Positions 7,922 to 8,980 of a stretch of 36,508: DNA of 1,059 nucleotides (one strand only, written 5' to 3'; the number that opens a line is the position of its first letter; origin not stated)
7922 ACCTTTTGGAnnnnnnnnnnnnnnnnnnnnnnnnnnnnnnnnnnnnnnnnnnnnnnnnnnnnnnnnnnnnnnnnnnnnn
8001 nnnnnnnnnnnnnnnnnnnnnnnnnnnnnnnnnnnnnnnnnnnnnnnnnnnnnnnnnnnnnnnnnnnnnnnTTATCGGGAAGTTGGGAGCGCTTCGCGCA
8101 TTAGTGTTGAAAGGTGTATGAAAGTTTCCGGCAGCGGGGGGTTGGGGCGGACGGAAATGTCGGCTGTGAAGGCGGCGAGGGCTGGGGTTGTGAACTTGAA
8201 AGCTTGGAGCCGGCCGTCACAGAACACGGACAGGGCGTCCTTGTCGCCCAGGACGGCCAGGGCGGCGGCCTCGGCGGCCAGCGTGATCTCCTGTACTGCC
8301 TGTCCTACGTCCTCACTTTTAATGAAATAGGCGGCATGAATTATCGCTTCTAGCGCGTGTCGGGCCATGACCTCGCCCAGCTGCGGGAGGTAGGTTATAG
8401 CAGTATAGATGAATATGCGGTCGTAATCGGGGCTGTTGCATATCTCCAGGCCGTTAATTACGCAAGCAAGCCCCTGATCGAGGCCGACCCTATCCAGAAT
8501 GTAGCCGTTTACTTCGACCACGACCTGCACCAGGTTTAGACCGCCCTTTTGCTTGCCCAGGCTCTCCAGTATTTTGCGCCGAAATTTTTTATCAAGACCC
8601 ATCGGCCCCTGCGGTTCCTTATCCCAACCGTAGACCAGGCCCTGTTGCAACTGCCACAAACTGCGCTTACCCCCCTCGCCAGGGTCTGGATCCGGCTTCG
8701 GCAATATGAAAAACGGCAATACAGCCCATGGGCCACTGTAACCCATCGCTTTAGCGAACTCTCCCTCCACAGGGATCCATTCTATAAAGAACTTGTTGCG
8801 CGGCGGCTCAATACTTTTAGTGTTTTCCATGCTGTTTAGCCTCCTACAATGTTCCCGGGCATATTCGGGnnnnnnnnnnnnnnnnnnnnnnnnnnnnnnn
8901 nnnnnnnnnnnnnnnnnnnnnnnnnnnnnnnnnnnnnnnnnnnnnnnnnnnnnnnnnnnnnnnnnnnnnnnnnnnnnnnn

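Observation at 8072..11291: WYL regulator divergently paired with two stand-alone DnaB-C-terminal-like ATPases (one active, one dead P-loop) and an unknown 252-aa protein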

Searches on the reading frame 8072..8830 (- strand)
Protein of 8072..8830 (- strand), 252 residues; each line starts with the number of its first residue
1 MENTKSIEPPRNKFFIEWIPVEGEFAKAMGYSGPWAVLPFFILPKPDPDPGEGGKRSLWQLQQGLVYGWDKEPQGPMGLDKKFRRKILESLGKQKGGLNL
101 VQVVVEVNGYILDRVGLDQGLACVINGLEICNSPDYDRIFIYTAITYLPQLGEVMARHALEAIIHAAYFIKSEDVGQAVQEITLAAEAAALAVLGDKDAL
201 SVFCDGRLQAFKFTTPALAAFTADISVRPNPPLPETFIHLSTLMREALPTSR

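Call 5: search_protein_families(library=pfam, proteins=[window:8072-8830:-], max_evalue=0.01)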
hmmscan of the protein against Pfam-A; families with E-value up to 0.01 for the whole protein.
window:8072-8830:- (252 aa): 0 families

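Call 6: search_protein_families(library=padloc, proteins=[window:8072-8830:-], max_evalue=0.01)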
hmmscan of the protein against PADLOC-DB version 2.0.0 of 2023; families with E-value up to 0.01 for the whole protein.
window:8072-8830:- (252 aa): 0 families

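Call 9: search_protein_families(library=ncbifam, proteins=[window:8072-8830:-], max_evalue=0.1)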
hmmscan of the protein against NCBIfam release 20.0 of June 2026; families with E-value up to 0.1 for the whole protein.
window:8072-8830:- (252 aa): 0 families

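Call 10: search_protein_families(library=phrogs, proteins=[window:8072-8830:-], max_evalue=0.1)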
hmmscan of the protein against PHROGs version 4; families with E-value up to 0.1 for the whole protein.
window:8072-8830:- (252 aa): 0 families

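Call 13: find_homologous_proteins(query=window:8072-8830:-)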
Query window:8072-8830:- (252 aa): 5 proteins with E <= 0.001 among 3270 candidates.
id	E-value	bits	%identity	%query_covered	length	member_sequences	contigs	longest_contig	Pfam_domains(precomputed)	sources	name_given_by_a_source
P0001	4.4e-167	572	100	100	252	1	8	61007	-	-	-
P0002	1.7e-137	475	85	100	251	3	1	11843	-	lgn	-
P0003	6.4e-81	290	55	98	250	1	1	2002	-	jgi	jgi:hypothetical protein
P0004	1.7e-79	285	55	98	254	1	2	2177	-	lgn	-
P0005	1.7e-75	272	54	97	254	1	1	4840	-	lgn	-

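Call 14: find_encoding_contigs(protein=P0002, flank=10000)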
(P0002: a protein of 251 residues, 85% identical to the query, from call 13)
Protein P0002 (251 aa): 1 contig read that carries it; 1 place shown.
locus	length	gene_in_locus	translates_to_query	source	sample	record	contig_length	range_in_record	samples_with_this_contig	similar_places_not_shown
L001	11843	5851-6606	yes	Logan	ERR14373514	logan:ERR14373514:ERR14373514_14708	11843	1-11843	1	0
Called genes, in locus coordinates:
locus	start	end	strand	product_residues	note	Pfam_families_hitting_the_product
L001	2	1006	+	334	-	?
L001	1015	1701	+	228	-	-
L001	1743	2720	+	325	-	-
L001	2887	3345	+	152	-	-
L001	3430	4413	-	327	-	PF13280:WYL (weak), PF25583:WCX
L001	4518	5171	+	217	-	PF03796:DnaB_C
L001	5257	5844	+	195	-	PF03796:DnaB_C (weak)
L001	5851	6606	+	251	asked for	-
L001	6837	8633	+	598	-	PF03235:GmrSD_N, PF07510:GmrSD_C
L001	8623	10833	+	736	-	PF03235:GmrSD_N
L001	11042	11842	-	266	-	?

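Call 15: find_encoding_contigs(protein=P0005, flank=10000)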
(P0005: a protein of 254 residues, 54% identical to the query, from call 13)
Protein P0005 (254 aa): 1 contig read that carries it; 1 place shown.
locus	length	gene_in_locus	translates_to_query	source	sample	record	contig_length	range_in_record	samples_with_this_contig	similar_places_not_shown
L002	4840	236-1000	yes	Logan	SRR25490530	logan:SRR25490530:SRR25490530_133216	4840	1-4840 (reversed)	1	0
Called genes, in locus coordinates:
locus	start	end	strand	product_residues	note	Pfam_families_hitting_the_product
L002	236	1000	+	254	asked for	-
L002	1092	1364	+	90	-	PF03852:Vsr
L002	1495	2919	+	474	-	PF00145:DNA_methylase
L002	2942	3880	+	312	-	PF14511:RE_EcoO109I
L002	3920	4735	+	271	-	PF09520:HinfI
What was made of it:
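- L002 has Vsr, Dcm and two restriction enzymes (call 15).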

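Call 16: find_encoding_contigs(protein=P0001, flank=10000)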
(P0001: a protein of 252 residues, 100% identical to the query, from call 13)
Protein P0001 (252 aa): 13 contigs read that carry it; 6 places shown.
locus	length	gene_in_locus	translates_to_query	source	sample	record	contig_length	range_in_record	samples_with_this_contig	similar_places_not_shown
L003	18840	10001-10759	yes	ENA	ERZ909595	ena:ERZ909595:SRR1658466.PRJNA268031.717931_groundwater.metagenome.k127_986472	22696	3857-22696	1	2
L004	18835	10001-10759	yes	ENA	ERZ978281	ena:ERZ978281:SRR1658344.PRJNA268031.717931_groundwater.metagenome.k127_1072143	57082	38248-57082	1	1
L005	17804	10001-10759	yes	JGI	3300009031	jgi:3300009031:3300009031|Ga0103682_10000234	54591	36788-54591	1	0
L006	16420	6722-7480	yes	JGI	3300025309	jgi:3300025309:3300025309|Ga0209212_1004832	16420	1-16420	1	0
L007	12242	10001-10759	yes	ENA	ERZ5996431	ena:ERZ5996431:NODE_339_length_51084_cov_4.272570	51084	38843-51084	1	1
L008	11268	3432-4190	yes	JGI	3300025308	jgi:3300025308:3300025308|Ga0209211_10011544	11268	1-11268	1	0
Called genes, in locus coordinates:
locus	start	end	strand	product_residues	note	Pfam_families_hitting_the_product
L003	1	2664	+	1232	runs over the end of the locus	PF00176:SNF2-rel_dom, PF00270:DEAD, PF04851:ResIII, PF00271:Helicase_C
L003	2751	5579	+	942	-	PF00580:UvrD-helicase (weak), PF13245:AAA_19 (weak)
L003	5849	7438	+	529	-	PF08238:Sel1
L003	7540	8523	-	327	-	PF13280:WYL, PF25583:WCX (weak)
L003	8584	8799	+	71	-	-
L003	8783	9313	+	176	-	PF03796:DnaB_C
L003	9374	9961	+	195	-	PF03796:DnaB_C (weak)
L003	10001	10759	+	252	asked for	-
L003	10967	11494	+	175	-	-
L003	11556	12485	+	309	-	-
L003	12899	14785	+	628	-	PF03235:GmrSD_N, PF07510:GmrSD_C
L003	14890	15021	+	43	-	-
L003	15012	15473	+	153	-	-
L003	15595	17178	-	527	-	PF00004:AAA, PF07724:AAA_2, PF07728:AAA_5 (faint), PF13401:AAA_22 (faint)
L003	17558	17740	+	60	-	PF10543:ORF6N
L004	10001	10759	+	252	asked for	-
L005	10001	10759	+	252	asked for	-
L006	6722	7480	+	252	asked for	-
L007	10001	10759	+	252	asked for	-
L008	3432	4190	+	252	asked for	-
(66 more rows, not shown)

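Call 20: search_solved_structures(query=window:8072-8830:-, max_evalue=10)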
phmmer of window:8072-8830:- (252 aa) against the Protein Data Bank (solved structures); distinct sequences matched with E-value up to 10: 11.
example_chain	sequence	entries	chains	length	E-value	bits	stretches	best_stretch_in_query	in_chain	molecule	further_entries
5oqh_A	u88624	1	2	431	1.1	12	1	55-104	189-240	Beta-2-microglobulin,H-2 class I histocompatibility antigen, K-B alpha chain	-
3rgv_C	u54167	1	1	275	1.2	12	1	54-104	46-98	H-2 class I histocompatibility antigen, K-B alpha chain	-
4hs3_A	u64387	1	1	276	1.2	11.9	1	54-104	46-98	H-2 class I histocompatibility antigen, K-B alpha chain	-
1fzm_A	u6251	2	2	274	1.3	11.8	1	54-104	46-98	H-2 CLASS I HISTOCOMPATIBILITY ANTIGEN, K-B ALPHA CHAIN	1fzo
1fzj_A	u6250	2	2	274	1.3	11.8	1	54-104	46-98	H-2 CLASS I HISTOCOMPATIBILITY ANTIGEN, K-B ALPHA CHAIN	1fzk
1bqh_A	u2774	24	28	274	1.3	11.8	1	54-104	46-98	PROTEIN (H-2 CLASS I HISTOCOMPATIBILITY ANTIGEN) | MAJOR HISTOCOMPATIBILITY COMPLEX CLASS I MOLECULE | H-2 CLASS I HISTOCOMPATIBILITY ANTIGEN, K-B ALPHA CHAIN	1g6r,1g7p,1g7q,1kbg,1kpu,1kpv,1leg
1nam_H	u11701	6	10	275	1.3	11.8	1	54-104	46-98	H-2 class I histocompatibility antigen, K-B alpha chain precursor | H-2 class I histocompatibility antigen, K-B alpha chain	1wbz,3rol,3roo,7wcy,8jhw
1fo0_H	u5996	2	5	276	1.3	11.8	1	54-104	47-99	PROTEIN (ALLOGENEIC H-2KB MHC CLASS I MOLECULE) | H-2 class I histocompatibility antigen, K-B alpha chain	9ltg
1n59_A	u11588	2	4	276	1.3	11.7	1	54-104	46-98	H-2 class I histocompatibility antigen, K-B alpha chain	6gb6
3tid_A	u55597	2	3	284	1.4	11.7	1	54-104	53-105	H-2 class I histocompatibility antigen, K-B alpha chain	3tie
4pg9_A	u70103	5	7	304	1.5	11.6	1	54-104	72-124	H-2 class I histocompatibility antigen, K-B alpha chain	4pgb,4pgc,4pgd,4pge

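Call 25: find_encoding_contigs(protein=P0003, flank=10000)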
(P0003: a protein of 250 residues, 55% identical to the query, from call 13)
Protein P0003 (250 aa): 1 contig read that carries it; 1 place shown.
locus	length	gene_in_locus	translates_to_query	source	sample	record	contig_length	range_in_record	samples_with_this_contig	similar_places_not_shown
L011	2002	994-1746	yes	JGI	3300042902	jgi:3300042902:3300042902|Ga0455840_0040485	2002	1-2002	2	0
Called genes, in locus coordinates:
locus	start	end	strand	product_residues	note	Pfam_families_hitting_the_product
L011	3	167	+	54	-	?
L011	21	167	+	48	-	-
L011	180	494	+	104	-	-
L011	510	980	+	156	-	-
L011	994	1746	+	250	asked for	-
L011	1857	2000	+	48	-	?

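Call 26: find_encoding_contigs(protein=P0004, flank=10000)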
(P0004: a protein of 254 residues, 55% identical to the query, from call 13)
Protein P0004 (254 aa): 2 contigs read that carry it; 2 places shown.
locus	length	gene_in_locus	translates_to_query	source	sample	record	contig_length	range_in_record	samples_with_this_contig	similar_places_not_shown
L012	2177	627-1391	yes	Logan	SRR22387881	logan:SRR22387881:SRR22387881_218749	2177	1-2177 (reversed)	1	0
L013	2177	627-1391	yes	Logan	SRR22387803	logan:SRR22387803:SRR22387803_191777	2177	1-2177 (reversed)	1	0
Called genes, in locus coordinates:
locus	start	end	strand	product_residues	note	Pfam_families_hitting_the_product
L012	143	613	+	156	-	-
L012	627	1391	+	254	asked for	-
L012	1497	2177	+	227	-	?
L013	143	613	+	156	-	-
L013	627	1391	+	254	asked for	-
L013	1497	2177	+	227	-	?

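Call 37: search_protein_families(library=pfam, proteins=[L011:510-980:+, L011:180-494:+, L012:1497-2177:+, L001:2-1006:+, L001:1015-1701:+, L001:1743-2720:+, L001:2887-3345:+, L001:11042-11842:-], max_evalue=0.01)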
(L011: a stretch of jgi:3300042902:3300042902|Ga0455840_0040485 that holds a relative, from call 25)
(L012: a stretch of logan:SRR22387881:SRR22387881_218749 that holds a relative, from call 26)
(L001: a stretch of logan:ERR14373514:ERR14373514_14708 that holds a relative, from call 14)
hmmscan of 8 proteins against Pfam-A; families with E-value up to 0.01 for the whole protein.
L011:510-980:+ (156 aa): 0 families

L011:180-494:+ (104 aa): 6 families
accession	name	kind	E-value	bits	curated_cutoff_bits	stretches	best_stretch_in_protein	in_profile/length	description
PF01155.25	HypA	-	0.00011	22.7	28.9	1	55-95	59-99/112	Hydrogenase/urease nickel incorporation, metallochaperone, hypA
PF13248.11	Zn_ribbon_3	-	0.00051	19.9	27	0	68-92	4-26/26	zinc-ribbon domain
PF12773.13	DZR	-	0.0016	19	27.3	0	9-89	1-45/45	Double zinc ribbon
PF09723.15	Zn_ribbon_8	-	0.0035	17.8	34.4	0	68-94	7-39/41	Zinc ribbon domain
PF07754.17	HVO_2753_ZBP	-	0.0051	17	33.2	0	65-74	15-24/46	Small zinc finger protein HVO_2753-like, Zn-binding pocket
PF23783.1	Zn_ribbon_TiaS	-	0.0075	16.4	27.3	0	83-98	2-17/41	TiaS C-terminal zinc ribbon domain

L012:1497-2177:+ (227 aa): 1 family
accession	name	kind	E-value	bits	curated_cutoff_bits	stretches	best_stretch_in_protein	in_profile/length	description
PF13505.12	OMP_b-brl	-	0.0067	17.1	28.7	0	9-194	4-131/175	Outer membrane protein beta-barrel domain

L001:2-1006:+ (334 aa): 1 family
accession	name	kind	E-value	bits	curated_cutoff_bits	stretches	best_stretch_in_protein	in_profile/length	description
PF13391.12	HNH_2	-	1.5e-10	41.2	21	1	230-282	1-66/66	HNH endonuclease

L001:1015-1701:+ (228 aa): 0 families

L001:1743-2720:+ (325 aa): 0 families

L001:2887-3345:+ (152 aa): 0 families

L001:11042-11842:- (266 aa): 3 families
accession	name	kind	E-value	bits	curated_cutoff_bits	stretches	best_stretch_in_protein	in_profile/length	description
PF07724.20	AAA_2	-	1.4e-19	71.2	27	1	4-167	35-166/166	AAA domain (Cdc48 subfamily)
PF10431.15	ClpB_D2-small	-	1.1e-05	25.8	21.9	1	173-242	1-66/81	C-terminal, D2-small domain, of ClpB protein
PF00004.35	AAA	-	7.5e-05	23.6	21.2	1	32-108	50-109/131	ATPase family associated with various cellular activities (AAA)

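Call 45: find_related_loci(query=A2, collection=viral_contigs, flank=10000)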
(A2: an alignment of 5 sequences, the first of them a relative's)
Query A2 (252 aa) in viral_contigs; peptide patterns used: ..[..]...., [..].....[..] (x = any residue, [..] = any of these).
248 stretches matched a pattern, but none encodes a relative of the query by tblastn (E <= 1e-3).

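Call 50: predict_structure(alignment_id=A2)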
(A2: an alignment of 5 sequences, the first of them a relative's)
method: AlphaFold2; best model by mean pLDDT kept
length: 252 residues; sequences in the alignment: 5
mean_pLDDT: 67.6   pTM: 0.67
mean pLDDT of the five models: 67.6, 62.7, 57.8, 55.7, 54.9
residues with pLDDT >= 90: 69; 70-90: 64; 50-70: 37; < 50: 82
segments of 3 or more residues with pLDDT < 50: 1-79, 250-252
pLDDT, mean of each block of 10 residues (from residue 1): 28 34 40 40 34 31 36 38 66 69 68 61 72 86 88 86 91 87 96 94 90 94 91 95 84 33
secondary structure, 60 per line:
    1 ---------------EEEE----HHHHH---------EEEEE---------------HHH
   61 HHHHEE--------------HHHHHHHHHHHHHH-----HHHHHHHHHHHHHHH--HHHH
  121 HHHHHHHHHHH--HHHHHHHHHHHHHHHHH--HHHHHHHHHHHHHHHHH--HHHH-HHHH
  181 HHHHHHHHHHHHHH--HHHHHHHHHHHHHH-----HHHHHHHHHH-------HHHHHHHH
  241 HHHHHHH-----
elements in order: E16-19 H24-28 E38-42 H58-64 H81-94 H100-114 H117-131 H134-150 H153-169 H172-175 H177-194 H197-210 H216-225 H233-247
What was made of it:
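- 8072..8830 (-): C: orphan 252-aa protein. It has a conserved N-terminal region of about 80 aa followed by an all-alpha helical-repeat domain. In the AF2 model, blocks from residue 131 on have pLDDT 84-96, residues 81-130 have 61-72, and residues 1-79 are below 50 (call 50).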

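Call 51: search_protein_representatives(alignment_id=A2)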
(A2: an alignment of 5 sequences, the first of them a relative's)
Query: 5 sequences, 253 profile positions. Proteins with E-value up to 0.001 (for the whole library): 5; up to 1e-10: 5; up to 1e-30: 3. The best 5 are listed.
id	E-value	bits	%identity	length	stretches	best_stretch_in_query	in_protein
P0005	1.8e-141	486.4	-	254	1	4-249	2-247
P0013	1.4e-58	214.7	-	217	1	1-159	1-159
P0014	3.3e-32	128.3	-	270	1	13-242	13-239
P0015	4.2e-23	98.5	-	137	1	5-116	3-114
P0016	2.9e-19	85.9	-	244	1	11-246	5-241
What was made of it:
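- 8072..8830 (-): Only 5 representatives among 1.84 billion proteins (call 51).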

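Call 52: find_encoding_contigs(protein=P0014, flank=10000)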
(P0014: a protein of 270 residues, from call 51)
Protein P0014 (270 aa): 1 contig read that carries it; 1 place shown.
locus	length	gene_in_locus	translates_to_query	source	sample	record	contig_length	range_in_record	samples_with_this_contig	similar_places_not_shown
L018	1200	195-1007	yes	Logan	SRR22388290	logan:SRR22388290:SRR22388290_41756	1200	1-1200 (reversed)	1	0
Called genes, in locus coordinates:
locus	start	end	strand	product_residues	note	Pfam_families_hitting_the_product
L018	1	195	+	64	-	?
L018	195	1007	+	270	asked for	-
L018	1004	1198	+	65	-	?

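Call 53: find_encoding_contigs(protein=P0016, flank=10000)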
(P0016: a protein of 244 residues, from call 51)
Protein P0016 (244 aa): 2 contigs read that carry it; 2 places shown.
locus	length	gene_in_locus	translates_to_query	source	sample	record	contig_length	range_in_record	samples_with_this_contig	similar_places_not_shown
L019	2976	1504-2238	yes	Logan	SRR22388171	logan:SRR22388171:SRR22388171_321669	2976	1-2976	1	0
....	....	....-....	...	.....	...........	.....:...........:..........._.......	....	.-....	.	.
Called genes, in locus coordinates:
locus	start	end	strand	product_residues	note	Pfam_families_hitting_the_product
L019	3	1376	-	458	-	?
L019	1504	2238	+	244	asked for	-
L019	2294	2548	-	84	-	-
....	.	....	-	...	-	?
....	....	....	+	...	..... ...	-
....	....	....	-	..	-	-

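Call 59: fold_search(model_id=the predicted structure, library=pdb)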
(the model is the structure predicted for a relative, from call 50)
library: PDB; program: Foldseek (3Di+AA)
matches with E <= 10: 692; with E <= 0.001: 0
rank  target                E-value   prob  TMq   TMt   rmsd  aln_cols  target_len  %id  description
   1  8g9k_A                2.0e-01  0.44  0.23  0.26  12.8       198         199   15  Geometrically programmable nanomaterial construction using regularized protein building blocks (released 2024-03-13)
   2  6xt4                  2.1e-01  0.77  0.29  0.31  13.9       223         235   15  C3_HD-1069 (1BH-69) - fusion protein of helical bundle and repeat protein (released 2020-12-23)
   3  2bq0_A                2.1e-01  0.25  0.19  0.20  15.6       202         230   11  14-3-3 Protein Beta (Human) (released 2005-05-06)
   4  7ue2_A                2.9e-01  0.57  0.28  0.24  13.9       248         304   14  Crystal structure of designed helical repeat protein RPB_PLP3_R6 bound to PLPx6 peptide (released 2023-03-29)
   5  5a6c_A                3.5e-01  0.75  0.33  0.24   9.0       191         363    9  Concomitant binding of Afadin to LGN and F-actin directs planar spindle orientation (released 2015-12-30)
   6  6fnb_B                3.5e-01  0.23  0.18  0.20  14.5       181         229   11  Mono- and bivalent 14-3-3 inhibitors for characterizing supramolecular lysine-PEG interactions in proteins (released 2018-07-04)
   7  6ork_B                3.5e-01  0.23  0.18  0.18  14.7       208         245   12  Crystal structure of Sel1 repeat protein from Oxalobacter formigenes (released 2020-05-06)
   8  3ceq_B                4.0e-01  0.82  0.36  0.34   9.9       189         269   13  The TPR domain of Human Kinesin Light Chain 2 (hKLC2) (released 2008-08-12)
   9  5a6c_B                4.0e-01  0.80  0.34  0.26   8.6       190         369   14  Concomitant binding of Afadin to LGN and F-actin directs planar spindle orientation (released 2015-12-30)
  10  2nc9_MODEL_1_A        4.0e-01  0.75  0.28  0.45   7.0       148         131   11  Apo solution structure of Hop TPR2A (released 2017-03-29)
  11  5z56_J                4.2e-01  0.87  0.32  0.18   7.9       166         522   10  cryo-EM structure of a human activated spliceosome (mature Bact) at 5.1 angstrom. (released 2018-09-19)
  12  3woz_B                4.2e-01  0.54  0.30  0.32  12.1       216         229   13  Crystal structure of CLASP2 TOG domain (TOG3) (released 2015-05-27)
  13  4ihl_B                4.2e-01  0.21  0.19  0.20  14.0       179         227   12  Human 14-3-3 isoform zeta in complex with a diphoyphorylated C-RAF peptide and Cotylenin A (released 2013-09-25)
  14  8sxe_C                4.6e-01  0.89  0.33  0.53   9.0       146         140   16  Structure of the C-terminal protease CtpA-LbcA complex of Pseudomonas aeruginosa (released 2024-03-06)
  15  9l5s_I                4.6e-01  0.25  0.21  0.09  15.4       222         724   12  Cryo-EM structure of the thermophile spliceosome (state B*Q1) (released 2025-03-12)
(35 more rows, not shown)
